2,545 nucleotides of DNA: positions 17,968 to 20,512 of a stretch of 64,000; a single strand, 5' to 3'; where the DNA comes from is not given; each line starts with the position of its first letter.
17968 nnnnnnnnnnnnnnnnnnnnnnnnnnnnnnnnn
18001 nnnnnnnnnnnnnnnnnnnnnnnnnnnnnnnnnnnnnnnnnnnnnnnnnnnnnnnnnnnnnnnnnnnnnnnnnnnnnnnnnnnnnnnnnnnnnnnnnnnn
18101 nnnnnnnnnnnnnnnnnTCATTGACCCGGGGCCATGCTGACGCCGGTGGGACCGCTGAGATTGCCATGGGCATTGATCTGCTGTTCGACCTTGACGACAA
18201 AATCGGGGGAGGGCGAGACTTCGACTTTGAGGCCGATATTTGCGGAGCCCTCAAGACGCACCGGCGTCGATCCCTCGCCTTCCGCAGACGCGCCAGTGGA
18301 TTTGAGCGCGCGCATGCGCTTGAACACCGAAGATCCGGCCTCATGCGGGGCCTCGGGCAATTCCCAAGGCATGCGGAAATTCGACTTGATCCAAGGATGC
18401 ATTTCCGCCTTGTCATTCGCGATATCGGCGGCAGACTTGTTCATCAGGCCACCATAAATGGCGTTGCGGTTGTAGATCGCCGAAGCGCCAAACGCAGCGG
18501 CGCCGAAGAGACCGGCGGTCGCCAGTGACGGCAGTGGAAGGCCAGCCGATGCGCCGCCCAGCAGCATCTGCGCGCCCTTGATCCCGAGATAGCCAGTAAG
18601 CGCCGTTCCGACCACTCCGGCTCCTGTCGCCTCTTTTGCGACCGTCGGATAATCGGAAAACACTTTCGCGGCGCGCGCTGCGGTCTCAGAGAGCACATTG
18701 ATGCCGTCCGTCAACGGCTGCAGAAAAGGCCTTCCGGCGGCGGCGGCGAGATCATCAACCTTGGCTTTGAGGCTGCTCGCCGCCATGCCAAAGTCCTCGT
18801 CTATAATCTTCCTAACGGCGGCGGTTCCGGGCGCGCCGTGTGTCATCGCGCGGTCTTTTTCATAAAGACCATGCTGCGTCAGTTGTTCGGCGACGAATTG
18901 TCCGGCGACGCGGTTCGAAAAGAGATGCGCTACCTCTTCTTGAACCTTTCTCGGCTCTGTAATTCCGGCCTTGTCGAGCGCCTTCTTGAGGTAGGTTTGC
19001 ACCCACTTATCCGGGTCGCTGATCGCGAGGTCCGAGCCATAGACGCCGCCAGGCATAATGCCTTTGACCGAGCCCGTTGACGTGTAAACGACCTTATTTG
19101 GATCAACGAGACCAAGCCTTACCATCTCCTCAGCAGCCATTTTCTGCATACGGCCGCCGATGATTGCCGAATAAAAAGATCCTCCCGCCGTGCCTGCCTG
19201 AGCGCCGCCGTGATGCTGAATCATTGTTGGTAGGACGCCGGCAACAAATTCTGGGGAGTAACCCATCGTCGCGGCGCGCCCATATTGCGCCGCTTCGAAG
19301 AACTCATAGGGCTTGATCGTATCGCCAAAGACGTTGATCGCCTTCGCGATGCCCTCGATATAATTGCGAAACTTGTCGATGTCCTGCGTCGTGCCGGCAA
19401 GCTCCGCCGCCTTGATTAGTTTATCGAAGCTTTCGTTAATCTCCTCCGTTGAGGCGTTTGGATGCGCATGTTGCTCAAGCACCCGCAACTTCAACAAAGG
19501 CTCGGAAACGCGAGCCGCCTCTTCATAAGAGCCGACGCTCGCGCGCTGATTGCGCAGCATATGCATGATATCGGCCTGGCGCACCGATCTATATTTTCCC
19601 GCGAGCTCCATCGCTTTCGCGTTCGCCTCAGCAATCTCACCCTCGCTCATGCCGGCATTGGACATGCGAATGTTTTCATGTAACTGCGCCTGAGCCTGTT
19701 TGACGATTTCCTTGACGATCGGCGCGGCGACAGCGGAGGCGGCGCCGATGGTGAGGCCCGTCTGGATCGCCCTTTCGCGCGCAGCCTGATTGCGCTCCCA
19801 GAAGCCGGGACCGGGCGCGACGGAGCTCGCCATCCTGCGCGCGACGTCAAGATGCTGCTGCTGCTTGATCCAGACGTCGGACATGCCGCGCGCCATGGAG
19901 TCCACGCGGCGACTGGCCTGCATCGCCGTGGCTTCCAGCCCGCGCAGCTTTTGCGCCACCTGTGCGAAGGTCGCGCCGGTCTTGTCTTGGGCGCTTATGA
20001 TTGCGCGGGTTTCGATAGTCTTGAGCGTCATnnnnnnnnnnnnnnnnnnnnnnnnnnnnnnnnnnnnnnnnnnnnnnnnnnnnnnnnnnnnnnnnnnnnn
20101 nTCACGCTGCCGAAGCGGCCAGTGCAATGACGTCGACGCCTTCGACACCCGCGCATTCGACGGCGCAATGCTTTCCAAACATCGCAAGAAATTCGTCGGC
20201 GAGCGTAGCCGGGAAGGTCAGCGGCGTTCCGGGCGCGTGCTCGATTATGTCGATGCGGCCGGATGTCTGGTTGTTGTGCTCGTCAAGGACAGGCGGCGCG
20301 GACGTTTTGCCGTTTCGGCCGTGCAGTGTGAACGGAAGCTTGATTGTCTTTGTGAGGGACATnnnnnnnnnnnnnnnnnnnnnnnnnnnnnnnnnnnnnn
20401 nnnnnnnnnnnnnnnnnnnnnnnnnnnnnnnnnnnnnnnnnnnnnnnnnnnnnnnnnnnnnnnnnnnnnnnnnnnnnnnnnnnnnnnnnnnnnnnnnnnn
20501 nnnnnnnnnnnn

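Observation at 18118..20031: Lone tape-measure protein: tail hijack or tail sabotage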

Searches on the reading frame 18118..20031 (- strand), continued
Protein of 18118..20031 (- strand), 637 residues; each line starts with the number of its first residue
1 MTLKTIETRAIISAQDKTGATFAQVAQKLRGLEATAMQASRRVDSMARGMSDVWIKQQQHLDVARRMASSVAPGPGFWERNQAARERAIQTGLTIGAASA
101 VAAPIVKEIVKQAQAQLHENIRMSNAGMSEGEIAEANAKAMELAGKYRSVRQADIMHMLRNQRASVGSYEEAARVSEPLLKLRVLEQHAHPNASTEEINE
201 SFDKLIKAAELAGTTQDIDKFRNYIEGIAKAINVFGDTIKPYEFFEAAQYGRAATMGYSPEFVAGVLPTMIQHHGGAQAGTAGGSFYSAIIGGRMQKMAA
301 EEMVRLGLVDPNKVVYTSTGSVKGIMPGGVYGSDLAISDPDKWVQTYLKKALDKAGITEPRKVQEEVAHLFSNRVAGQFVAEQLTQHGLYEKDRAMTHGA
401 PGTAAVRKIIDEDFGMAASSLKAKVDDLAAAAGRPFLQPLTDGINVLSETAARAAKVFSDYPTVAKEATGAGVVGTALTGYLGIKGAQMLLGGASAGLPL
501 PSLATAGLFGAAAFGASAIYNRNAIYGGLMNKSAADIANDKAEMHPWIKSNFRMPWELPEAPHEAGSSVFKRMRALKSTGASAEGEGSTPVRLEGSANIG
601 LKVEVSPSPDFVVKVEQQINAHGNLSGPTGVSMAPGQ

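Call 24: find_encoding_contigs(protein=P0005, flank=10000, max_places=2)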
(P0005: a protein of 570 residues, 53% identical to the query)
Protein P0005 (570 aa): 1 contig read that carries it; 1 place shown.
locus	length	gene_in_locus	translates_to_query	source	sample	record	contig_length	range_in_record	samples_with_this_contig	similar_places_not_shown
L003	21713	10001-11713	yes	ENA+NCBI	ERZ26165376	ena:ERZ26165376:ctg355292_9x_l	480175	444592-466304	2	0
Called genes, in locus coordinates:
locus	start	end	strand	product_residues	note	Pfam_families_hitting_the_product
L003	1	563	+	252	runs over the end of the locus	PF03602:Cons_hypoth95 (weak), PF05175:MTS, PF06325:PrmA, PF13489:Methyltransf_23 (weak), PF02475:TRM5-TYW2_MTfase (weak), PF13847:Methyltransf_31, PF08241:Methyltransf_11, PF13649:Methyltransf_25, +2 more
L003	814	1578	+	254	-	PF00027:cNMP_binding, PF13545:HTH_Crp_2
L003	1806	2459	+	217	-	-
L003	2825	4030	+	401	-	PF13356:Arm-DNA-bind_3, PF14659:Phage_int_SAM_3 (faint), PF22022:Phage_int_M (faint), PF00589:Phage_integrase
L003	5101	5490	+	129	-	-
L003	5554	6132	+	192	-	-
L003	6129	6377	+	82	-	-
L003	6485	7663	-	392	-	-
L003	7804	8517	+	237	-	-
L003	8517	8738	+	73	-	-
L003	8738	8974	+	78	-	-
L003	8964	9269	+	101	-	-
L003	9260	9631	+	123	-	-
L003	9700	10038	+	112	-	-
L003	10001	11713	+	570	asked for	-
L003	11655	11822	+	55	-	-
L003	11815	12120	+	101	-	-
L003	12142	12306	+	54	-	-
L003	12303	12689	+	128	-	-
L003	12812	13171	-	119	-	PF03703:bPH_2 (weak)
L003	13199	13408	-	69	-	PF13091:PLDc_2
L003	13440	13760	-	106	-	PF13091:PLDc_2 (weak)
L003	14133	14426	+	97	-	-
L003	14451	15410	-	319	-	PF01068:DNA_ligase_A_M, PF09414:RNA_ligase (faint)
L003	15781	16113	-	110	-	-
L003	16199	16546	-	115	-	-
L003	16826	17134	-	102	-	-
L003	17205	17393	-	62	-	-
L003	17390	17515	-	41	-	-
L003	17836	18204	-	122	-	-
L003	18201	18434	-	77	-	-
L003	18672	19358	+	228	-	-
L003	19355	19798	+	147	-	-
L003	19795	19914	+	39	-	-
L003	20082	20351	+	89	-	-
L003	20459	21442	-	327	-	-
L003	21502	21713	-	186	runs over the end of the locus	-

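Call 25: find_encoding_contigs(protein=P0002, flank=10000, max_places=2)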
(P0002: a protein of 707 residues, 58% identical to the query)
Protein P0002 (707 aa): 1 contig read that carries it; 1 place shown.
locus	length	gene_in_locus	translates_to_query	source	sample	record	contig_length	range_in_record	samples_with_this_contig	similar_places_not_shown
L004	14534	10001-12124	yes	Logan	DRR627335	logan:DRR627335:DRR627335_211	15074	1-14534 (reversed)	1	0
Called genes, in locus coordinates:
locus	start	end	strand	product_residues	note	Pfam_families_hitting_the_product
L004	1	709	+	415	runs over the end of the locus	?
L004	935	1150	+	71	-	-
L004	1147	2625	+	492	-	PF05136:Phage_portal_2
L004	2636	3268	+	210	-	PF04586:Peptidase_S78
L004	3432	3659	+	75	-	-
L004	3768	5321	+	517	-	PF25209:Phage_capsid_4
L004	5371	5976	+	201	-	PF09956:Phage_cement_2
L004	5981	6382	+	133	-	-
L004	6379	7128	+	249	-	-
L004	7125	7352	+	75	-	-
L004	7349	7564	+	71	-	PF10948:DUF2635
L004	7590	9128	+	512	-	PF04984:Phage_sheath_1, PF17482:Phage_sheath_1C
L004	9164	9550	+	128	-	PF10618:Tail_tube (weak)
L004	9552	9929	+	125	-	PF10109:Phage_TAC_7 (weak)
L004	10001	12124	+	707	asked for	-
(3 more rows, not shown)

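Call 26: find_encoding_contigs(protein=P0010, flank=10000, max_places=2)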
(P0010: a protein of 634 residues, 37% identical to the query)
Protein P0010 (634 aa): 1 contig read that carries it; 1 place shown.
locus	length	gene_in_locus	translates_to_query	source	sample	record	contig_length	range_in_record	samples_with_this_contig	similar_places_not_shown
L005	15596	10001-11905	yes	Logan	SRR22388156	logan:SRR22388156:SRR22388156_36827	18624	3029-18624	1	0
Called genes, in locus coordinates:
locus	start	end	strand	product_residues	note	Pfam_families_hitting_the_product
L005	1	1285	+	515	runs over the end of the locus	PF05136:Phage_portal_2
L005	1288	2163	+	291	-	-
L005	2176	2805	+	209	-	PF04586:Peptidase_S78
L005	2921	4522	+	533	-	PF10124:Mu-like_gpT (faint), PF25209:Phage_capsid_4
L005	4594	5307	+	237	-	PF09956:Phage_cement_2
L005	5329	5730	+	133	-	-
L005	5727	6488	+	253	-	-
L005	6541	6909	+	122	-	PF10948:DUF2635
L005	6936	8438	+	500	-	PF04984:Phage_sheath_1, PF17482:Phage_sheath_1C (weak)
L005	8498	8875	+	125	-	-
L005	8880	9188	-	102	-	PF13560:HTH_31 (weak), PF04218:CENP-B_N (weak), PF13384:HTH_23 (weak), PF01381:HTH_3 (weak)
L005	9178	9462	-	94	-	PF05015:HigB-like_toxin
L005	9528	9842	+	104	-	-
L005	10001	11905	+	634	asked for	-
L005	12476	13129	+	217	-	PF01832:Glucosaminidase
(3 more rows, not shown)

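Call 27: find_encoding_contigs(protein=P0004, flank=10000, max_places=2)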
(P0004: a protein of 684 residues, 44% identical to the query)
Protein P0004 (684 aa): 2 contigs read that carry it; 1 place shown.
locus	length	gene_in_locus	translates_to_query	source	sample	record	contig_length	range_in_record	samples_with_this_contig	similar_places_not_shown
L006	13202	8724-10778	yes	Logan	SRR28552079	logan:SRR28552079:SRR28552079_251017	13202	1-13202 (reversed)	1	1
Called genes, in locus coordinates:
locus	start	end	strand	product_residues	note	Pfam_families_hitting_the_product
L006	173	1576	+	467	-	PF00589:Phage_integrase (weak)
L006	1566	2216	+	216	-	-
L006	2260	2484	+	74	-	PF12728:HTH_17 (weak)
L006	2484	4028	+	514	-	PF08706:D5_N, PF19263:DUF5906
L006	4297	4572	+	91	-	-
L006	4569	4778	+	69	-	-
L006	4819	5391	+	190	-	-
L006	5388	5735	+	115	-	-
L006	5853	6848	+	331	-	-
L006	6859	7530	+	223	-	-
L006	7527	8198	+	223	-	PF02924:HDPD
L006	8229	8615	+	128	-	-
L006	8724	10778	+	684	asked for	-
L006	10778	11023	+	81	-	-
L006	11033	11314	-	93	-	PF21716:dnstrm_HI1420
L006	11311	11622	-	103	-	PF05973:Gp49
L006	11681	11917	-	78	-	PF13560:HTH_31 (weak), PF01381:HTH_3 (weak)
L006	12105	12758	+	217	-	-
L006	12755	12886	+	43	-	-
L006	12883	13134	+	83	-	-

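Call 31: find_related_loci(query=A1, collection=genome_contigs, flank=10000)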
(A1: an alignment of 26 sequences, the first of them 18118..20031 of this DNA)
Query A1 (637 aa) in genome_contigs; peptide patterns used: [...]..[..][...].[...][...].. (x = any residue, [..] = any of these).
40 stretches matched a pattern; 21 encode a relative of the query (tblastn E <= 1e-3); 21 distinct loci.
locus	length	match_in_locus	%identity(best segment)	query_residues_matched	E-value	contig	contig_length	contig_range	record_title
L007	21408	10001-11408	53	1-490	5e-127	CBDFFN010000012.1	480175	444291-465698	MAG: Beijerinckiaceae bacterium isolate d63c9678-6252-498e-9ec8-9e4ad3e709cf genome assembly, contig: contig_12, whole g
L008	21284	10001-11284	45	4-449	5e-117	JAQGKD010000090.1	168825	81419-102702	MAG: Hyphomicrobiales bacterium isolate RYN_502 scaffold_1831239, whole genome shotgun sequence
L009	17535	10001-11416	41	1-462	1e-108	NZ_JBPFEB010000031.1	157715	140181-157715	MAG: Methylocystis sp. isolate Soil2ABin7 k141_24500, whole genome shotgun sequence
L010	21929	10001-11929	33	6-620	6e-89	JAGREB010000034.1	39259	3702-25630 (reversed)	MAG: Rhodobacteraceae bacterium isolate HKST-UBA118 2011-04-20_1_(paired)_contig_28864, whole genome shotgun sequence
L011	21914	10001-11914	34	6-636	2e-88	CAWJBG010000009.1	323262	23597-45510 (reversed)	MAG: uncultured Alphaproteobacteria bacterium isolate MFD04752.bin.1.17 genome assembly, contig: contig_20328, whole gen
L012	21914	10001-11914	32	4-636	3e-82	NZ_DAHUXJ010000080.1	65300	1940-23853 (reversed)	MAG: Bradyrhizobium sp. isolate clean1649 k141_668199, whole genome shotgun sequence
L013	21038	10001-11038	42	106-454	8e-81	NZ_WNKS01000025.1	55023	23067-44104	Rhodoblastus acidophilus strain DSM 142 NODE_25_length_55023_cov_145.423, whole genome shotgun sequence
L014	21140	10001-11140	38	105-487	1e-80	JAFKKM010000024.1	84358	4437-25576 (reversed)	MAG: Hyphomicrobiales bacterium isolate SCN18_25_1_16_R1_B_62_13 SCN18_25_1_16_R1_B_scaffold_182, whole genome shotgun s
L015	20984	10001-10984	44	106-436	2e-79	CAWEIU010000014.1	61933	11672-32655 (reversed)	MAG: uncultured Alphaproteobacteria bacterium isolate MFD06092.bin.1.40 genome assembly, contig: contig_90359, whole gen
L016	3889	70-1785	38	105-637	1e-77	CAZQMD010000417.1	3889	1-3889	MAG TPA_asm: uncultured Afipia sp. isolate binchicken_co77_10 genome assembly, contig: NODE_23385_length_3889_cov_5.2905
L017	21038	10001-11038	41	116-469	2e-74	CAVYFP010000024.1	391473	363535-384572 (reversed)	MAG: uncultured Alphaproteobacteria bacterium isolate MFD01188.bin.1.69 genome assembly, contig: contig_3143, whole geno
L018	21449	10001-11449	35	6-498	9e-78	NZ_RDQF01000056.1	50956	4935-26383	Bradyrhizobium vignae strain LMG 28791 Scaffold56, whole genome shotgun sequence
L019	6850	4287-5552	38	1-436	1e-67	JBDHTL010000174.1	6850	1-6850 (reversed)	MAG: Rhodoblastus sp. isolate AS-MICRO-3CA.115 NODE_55711_length_6850_cov_2.257393, whole genome shotgun sequence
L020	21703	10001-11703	32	105-629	2e-65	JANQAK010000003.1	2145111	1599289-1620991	MAG: Afipia sp. isolate 46_gen_w_cov.30 c38, whole genome shotgun sequence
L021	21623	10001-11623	33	124-620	3e-63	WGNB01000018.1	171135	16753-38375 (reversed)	MAG: Rhodopseudomonas sp. isolate RI_341 c_000000131684, whole genome shotgun sequence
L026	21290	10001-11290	38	6-448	2e-84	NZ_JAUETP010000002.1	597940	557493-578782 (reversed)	Bradyrhizobium sp. SZCCHNS2002 NODE_2, whole genome shotgun sequence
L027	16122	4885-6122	41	1-430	4e-69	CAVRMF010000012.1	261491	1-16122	MAG: uncultured Alphaproteobacteria bacterium isolate MFD04463.bin.3.24 genome assembly, contig: contig_31191, whole gen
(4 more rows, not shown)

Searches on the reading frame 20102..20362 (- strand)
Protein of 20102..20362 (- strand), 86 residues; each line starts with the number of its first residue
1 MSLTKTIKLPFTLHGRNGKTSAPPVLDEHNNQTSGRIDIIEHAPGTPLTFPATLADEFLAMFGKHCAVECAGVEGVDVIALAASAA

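Call 7: search_protein_families(library=ncbifam, proteins=[window:20102-20362:-], max_evalue=0.1)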
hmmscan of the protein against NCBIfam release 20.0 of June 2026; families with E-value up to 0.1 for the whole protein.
window:20102-20362:- (86 aa): 0 families

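Call 29: search_protein_families(library=phrogs, proteins=[window:20102-20362:-], max_evalue=0.05)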
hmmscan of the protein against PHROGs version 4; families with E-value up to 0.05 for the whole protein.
window:20102-20362:- (86 aa): 0 families

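Call 53: search_protein_families(library=padloc, proteins=[window:20102-20362:-], max_evalue=0.01)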
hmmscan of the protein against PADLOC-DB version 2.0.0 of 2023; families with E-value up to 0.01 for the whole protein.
window:20102-20362:- (86 aa): 0 families

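Call 63: find_homologous_proteins(query=window:20102-20362:-, max_evalue=0.01)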
Query window:20102-20362:- (86 aa): 1 proteins with E <= 0.01 among 4 candidates.
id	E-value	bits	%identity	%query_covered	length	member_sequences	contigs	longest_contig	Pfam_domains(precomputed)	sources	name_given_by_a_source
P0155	9.4e-49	180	99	100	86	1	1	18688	-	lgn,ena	-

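Call 65: find_encoding_contigs(protein=P0155, flank=10000, max_places=4)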
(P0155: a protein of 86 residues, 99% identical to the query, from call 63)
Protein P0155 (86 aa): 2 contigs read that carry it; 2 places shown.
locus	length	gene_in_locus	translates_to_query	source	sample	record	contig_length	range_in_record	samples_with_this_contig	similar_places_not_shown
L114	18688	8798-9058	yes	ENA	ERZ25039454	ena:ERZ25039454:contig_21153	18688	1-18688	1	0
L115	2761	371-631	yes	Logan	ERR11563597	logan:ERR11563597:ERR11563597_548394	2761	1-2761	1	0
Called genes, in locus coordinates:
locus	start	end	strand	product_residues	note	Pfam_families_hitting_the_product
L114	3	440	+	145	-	?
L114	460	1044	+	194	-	-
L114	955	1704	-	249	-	-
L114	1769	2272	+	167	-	-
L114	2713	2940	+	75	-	-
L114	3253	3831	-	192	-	-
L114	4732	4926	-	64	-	-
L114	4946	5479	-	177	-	-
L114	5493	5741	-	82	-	-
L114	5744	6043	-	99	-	-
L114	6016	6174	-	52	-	-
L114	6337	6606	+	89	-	-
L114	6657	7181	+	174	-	-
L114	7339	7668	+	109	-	-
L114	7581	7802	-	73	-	-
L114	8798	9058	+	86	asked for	-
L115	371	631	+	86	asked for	-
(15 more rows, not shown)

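Call 73: search_protein_families(library=pfam, proteins=[window:20102-20362:-], max_evalue=0.1)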
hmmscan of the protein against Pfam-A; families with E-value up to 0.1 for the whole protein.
window:20102-20362:- (86 aa): 0 families

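Call 75: predict_structure(protein=window:20102-20362:-)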
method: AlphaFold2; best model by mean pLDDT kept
length: 86 residues; sequences in the alignment: 1
mean_pLDDT: 47.7   pTM: 0.38
mean pLDDT of the five models: 47.7, 43.4, 43.4, 42.7, 42.1
residues with pLDDT >= 90: 0; 70-90: 0; 50-70: 34; < 50: 52
segments of 3 or more residues with pLDDT < 50: 15-41, 65-86
pLDDT, mean of each block of 10 residues (from residue 1): 57 47 41 41 59 63 48 35 31
secondary structure, 60 per line:
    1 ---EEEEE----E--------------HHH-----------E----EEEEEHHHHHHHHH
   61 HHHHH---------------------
elements in order: E4-8 E47-51 H52-65
